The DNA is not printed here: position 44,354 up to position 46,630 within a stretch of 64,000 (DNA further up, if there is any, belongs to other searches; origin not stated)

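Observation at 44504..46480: Minimal Mfd: RID plus translocase only, lacking both the UvrA-recruiting D1a/D2 module and the autoinhibitory D7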

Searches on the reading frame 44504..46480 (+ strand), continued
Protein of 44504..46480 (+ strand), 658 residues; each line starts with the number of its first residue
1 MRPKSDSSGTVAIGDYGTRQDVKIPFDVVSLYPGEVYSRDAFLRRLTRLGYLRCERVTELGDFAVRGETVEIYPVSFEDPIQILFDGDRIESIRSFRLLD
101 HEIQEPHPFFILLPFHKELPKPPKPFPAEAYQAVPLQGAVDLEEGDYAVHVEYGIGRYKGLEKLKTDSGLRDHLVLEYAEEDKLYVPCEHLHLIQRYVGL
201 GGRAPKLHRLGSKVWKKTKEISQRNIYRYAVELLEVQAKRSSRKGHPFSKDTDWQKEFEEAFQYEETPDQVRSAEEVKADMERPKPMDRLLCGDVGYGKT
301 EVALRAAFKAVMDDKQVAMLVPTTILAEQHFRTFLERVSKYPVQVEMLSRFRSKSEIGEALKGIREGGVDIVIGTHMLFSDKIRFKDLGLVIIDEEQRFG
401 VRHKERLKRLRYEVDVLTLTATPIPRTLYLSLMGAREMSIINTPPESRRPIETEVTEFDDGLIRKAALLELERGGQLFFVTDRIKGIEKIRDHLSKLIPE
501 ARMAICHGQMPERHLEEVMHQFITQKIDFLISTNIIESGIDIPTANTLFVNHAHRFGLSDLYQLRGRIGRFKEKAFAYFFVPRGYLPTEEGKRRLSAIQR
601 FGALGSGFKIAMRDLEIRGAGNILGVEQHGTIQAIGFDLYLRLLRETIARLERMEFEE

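Call 43: fold_search(model_id=the predicted structure, library=pdb)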
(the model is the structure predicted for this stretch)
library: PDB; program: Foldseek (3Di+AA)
matches with E <= 10: 1860; with E <= 0.001: 903
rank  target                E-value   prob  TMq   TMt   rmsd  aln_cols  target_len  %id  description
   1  6ac8_A                1.0e-59  1.00  0.69  0.41  14.5       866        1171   34  Crystal structure of Mycobacterium smegmatis Mfd at 2.75 A resolution (released 2019-08-28)
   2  6ac8_B                1.6e-58  1.00  0.70  0.41  13.9       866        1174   34  Crystal structure of Mycobacterium smegmatis Mfd at 2.75 A resolution (released 2019-08-28)
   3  6acx_A                1.7e-58  1.00  0.71  0.42  13.8       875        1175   33  Crystal structure of Mycobacterium smegmatis Mfd in complex with ADP + Pi at 3.5 A resolution. (released 2019-08-28)
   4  2eyq_B                7.8e-58  1.00  0.57  0.36  16.9       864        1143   33  Crystal structure of Escherichia coli transcription-repair coupling factor (released 2006-02-28)
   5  9n11_A                1.5e-57  1.00  0.58  0.36  27.5       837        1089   34  Mfd-bound E.coli RNA polymerase elongation complex + ADP-BeF3 - L1.5 state (released 2025-10-15)
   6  6acx_B                4.8e-57  1.00  0.69  0.41  15.0       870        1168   33  Crystal structure of Mycobacterium smegmatis Mfd in complex with ADP + Pi at 3.5 A resolution. (released 2019-08-28)
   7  6ac6_A                8.1e-57  1.00  0.70  0.42  14.3       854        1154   34  Ab initio crystal structure of Selenomethionine labelled Mycobacterium smegmatis Mfd (released 2019-08-28)
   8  6ac6_B                8.1e-57  1.00  0.69  0.41  14.3       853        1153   34  Ab initio crystal structure of Selenomethionine labelled Mycobacterium smegmatis Mfd (released 2019-08-28)
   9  2eyq_A                1.7e-56  1.00  0.57  0.36  17.2       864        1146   33  Crystal structure of Escherichia coli transcription-repair coupling factor (released 2006-02-28)
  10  6aca                  9.4e-56  1.00  0.69  0.42  12.3       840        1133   36  Crystal structure of Mycobacterium tuberculosis Mfd at 3.6 A resolution (released 2019-08-28)
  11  6x2f_A                5.4e-54  1.00  0.54  0.33  30.1       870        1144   32  Mfd-bound E.coli RNA polymerase elongation complex - L2 state (released 2021-02-03)
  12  6x26_A                1.4e-51  1.00  0.65  0.39  15.6       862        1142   32  Mfd-bound E.coli RNA polymerase elongation complex - L1 state (released 2021-02-03)
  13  6xeo_A                1.8e-44  1.00  0.70  0.43  16.6       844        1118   33  Structure of Mfd bound to dsDNA (released 2020-08-19)
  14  6m6a_M                6.7e-42  1.00  0.51  0.70  19.1       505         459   48  Cryo-EM structure of Thermus thermophilus Mfd in complex with RNA polymerase (released 2020-10-14)
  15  7ssg_A                6.9e-33  1.00  0.50  0.83   4.3       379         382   51  Mfd DNA complex (released 2022-05-25)
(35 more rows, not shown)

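Call 44: search_protein_families(library=pfam, proteins=[L034:9860-11830:+, L035:1365-3335:+, P0126, P0129, P0121, L008:2710-6219:+, L004:9998-12004:+], max_evalue=0.001)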
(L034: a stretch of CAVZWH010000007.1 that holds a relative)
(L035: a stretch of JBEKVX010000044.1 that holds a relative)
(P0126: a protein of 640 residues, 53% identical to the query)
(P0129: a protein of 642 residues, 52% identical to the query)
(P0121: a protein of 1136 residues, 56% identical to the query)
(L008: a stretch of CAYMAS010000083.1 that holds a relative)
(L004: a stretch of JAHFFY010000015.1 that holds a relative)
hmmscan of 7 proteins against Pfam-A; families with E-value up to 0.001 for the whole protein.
L034:9860-11830:+ (656 aa): 7 families
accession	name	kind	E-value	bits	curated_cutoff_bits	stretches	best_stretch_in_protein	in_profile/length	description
PF00270.35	DEAD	-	2.1e-27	96.4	26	1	271-431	1-163/167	DEAD/DEAH box helicase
PF00271.37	Helicase_C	-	3.1e-26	92.2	23.5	1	463-575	2-109/110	Helicase conserved C-terminal domain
PF02559.22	CarD_TRCF_RID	-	2.3e-19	69.6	23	1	147-204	1-57/57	CarD-like/TRCF RID domain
PF17757.6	UvrB_inter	-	2.3e-16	60.1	22.9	1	51-122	2-74/91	UvrB interaction domain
PF04851.21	ResIII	-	4.2e-12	46.7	22.5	1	269-427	3-162/164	Type III restriction enzyme, res subunit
PF22590.2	Cas3-like_C_2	-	3.3e-07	31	27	1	480-576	4-105/106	CRISPR-associated nuclease/helicase Cas3, C-terminal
PF16203.11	ERCC3_RAD25_C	-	0.00098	18.9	27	0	470-578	52-154/248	ERCC3/RAD25/XPB C-terminal helicase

L035:1365-3335:+ (656 aa): 8 families
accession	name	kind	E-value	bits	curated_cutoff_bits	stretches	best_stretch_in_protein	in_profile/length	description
PF00271.37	Helicase_C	-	1.1e-27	96.9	23.5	1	465-575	4-109/110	Helicase conserved C-terminal domain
PF00270.35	DEAD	-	2.3e-26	93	26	1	271-431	1-163/167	DEAD/DEAH box helicase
PF02559.22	CarD_TRCF_RID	-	1.3e-17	64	23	1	147-204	1-57/57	CarD-like/TRCF RID domain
PF17757.6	UvrB_inter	-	3.8e-17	62.6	22.9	1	51-121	2-73/91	UvrB interaction domain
PF04851.21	ResIII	-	1.2e-09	38.7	22.5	1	270-427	4-162/164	Type III restriction enzyme, res subunit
PF22590.2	Cas3-like_C_2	-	3.3e-07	31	27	1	479-576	3-105/106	CRISPR-associated nuclease/helicase Cas3, C-terminal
PF14814.11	UB2H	-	0.00011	22.6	27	0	52-93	1-42/85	Bifunctional transglycosylase second domain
PF16203.11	ERCC3_RAD25_C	-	0.00026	20.8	27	1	460-578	42-154/248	ERCC3/RAD25/XPB C-terminal helicase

P0126 (640 aa): 7 families
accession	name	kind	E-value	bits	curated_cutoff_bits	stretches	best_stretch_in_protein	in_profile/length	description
PF00271.37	Helicase_C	-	4.3e-25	88.6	23.5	1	447-554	7-109/110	Helicase conserved C-terminal domain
PF00270.35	DEAD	-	1.3e-24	87.3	26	1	251-411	2-164/167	DEAD/DEAH box helicase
PF17757.6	UvrB_inter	-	1.2e-17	64.2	22.9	1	14-103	1-91/91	UvrB interaction domain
PF04851.21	ResIII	-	9.8e-12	45.5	22.5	1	250-406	5-162/164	Type III restriction enzyme, res subunit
PF02559.22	CarD_TRCF_RID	-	1.1e-10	41.8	23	1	126-180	2-56/57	CarD-like/TRCF RID domain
PF14814.11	UB2H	-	0.00016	22.1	27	0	17-63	2-48/85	Bifunctional transglycosylase second domain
PF19833.4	RecG_dom3_C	-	0.0007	20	26.8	0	591-617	3-29/87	ATP-dependent DNA helicase RecG, domain 3, C-terminal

P0129 (642 aa): 7 families
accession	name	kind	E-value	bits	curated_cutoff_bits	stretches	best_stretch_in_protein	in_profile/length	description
PF00270.35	DEAD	-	2.5e-26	92.9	26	1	246-407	1-164/167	DEAD/DEAH box helicase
PF00271.37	Helicase_C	-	2.8e-25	89.1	23.5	1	444-549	8-109/110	Helicase conserved C-terminal domain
PF02559.22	CarD_TRCF_RID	-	1e-18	67.5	23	1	120-176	1-57/57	CarD-like/TRCF RID domain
PF17757.6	UvrB_inter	-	3.1e-16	59.7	22.9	1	5-92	1-89/91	UvrB interaction domain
PF04851.21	ResIII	-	1.7e-08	35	22.5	1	247-402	6-162/164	Type III restriction enzyme, res subunit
PF14814.11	UB2H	-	4.3e-07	30.3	27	1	7-56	1-50/85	Bifunctional transglycosylase second domain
PF22590.2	Cas3-like_C_2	-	0.00023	21.8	27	1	453-550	2-105/106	CRISPR-associated nuclease/helicase Cas3, C-terminal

P0121 (1136 aa): 8 families
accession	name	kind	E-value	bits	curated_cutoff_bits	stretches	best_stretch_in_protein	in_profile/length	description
PF00270.35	DEAD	-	9.5e-25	87.7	26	1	611-772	1-164/167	DEAD/DEAH box helicase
PF17757.6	UvrB_inter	-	3e-24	85.4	22.9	1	142-226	2-87/91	UvrB interaction domain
PF03461.20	TRCF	-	2.7e-21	76.2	25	1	1010-1087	1-78/95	TRCF domain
PF00271.37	Helicase_C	-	1.4e-20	74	23.5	1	810-915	5-109/110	Helicase conserved C-terminal domain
PF02559.22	CarD_TRCF_RID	-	1.9e-20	73.1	23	1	486-542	1-57/57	CarD-like/TRCF RID domain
PF04851.21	ResIII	-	1.8e-11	44.6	22.5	1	611-767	5-162/164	Type III restriction enzyme, res subunit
PF22590.2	Cas3-like_C_2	-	5e-06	27.2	27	1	819-916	3-105/106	CRISPR-associated nuclease/helicase Cas3, C-terminal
PF00176.29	SNF2-rel_dom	-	1.2e-05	25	24.9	1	634-773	21-169/290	SNF2-related domain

L008:2710-6219:+ (1169 aa): 7 families
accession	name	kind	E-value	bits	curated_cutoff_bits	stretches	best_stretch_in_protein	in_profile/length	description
PF00270.35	DEAD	-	6.8e-24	84.9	26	1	626-767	15-164/167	DEAD/DEAH box helicase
PF00271.37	Helicase_C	-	2.1e-18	67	23.5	1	807-910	10-109/110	Helicase conserved C-terminal domain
PF02559.22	CarD_TRCF_RID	-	2.3e-18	66.4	23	1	481-537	1-57/57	CarD-like/TRCF RID domain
PF03461.20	TRCF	-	3e-18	66.4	25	1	1005-1098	1-91/95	TRCF domain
PF17757.6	UvrB_inter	-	1.1e-13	51.5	22.9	1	163-248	2-76/91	UvrB interaction domain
PF04851.21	ResIII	-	1.3e-08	35.3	22.5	1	607-762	6-162/164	Type III restriction enzyme, res subunit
PF14814.11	UB2H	-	0.0003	21.2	27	1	164-242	1-75/85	Bifunctional transglycosylase second domain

L004:9998-12004:+ (668 aa): 6 families
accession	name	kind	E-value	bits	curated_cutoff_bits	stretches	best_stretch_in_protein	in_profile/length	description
PF00270.35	DEAD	-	7e-24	84.9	26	1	264-424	2-164/167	DEAD/DEAH box helicase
PF00271.37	Helicase_C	-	6.2e-21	75.2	23.5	1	461-567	8-109/110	Helicase conserved C-terminal domain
PF17757.6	UvrB_inter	-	1.5e-19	70.3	22.9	1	6-91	2-88/91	UvrB interaction domain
PF02559.22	CarD_TRCF_RID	-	7.1e-15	55.3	23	1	112-194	2-57/57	CarD-like/TRCF RID domain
PF04851.21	ResIII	-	3.8e-07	30.6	22.5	1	284-419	25-162/164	Type III restriction enzyme, res subunit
PF22590.2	Cas3-like_C_2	-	0.00031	21.4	27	0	470-568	2-105/106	CRISPR-associated nuclease/helicase Cas3, C-terminal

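Call 46: list_cluster_members(proteins=[P0126, P0129, P0121])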
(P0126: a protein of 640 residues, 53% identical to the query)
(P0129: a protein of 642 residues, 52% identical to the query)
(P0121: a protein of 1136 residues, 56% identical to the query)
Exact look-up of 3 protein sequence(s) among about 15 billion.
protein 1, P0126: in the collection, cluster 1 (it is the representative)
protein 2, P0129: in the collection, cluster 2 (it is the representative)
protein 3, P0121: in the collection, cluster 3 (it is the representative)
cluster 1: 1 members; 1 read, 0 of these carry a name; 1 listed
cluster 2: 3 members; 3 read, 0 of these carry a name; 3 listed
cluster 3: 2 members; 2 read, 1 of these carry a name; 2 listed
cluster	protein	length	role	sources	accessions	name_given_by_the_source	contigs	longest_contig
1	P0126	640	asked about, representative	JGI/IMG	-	-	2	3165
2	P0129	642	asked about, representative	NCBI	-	-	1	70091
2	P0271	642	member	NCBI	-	-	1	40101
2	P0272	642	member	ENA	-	-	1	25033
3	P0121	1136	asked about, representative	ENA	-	-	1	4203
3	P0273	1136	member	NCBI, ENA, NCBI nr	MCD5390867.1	transcription-repair coupling factor [candidate division NPL-UPA2 bacterium]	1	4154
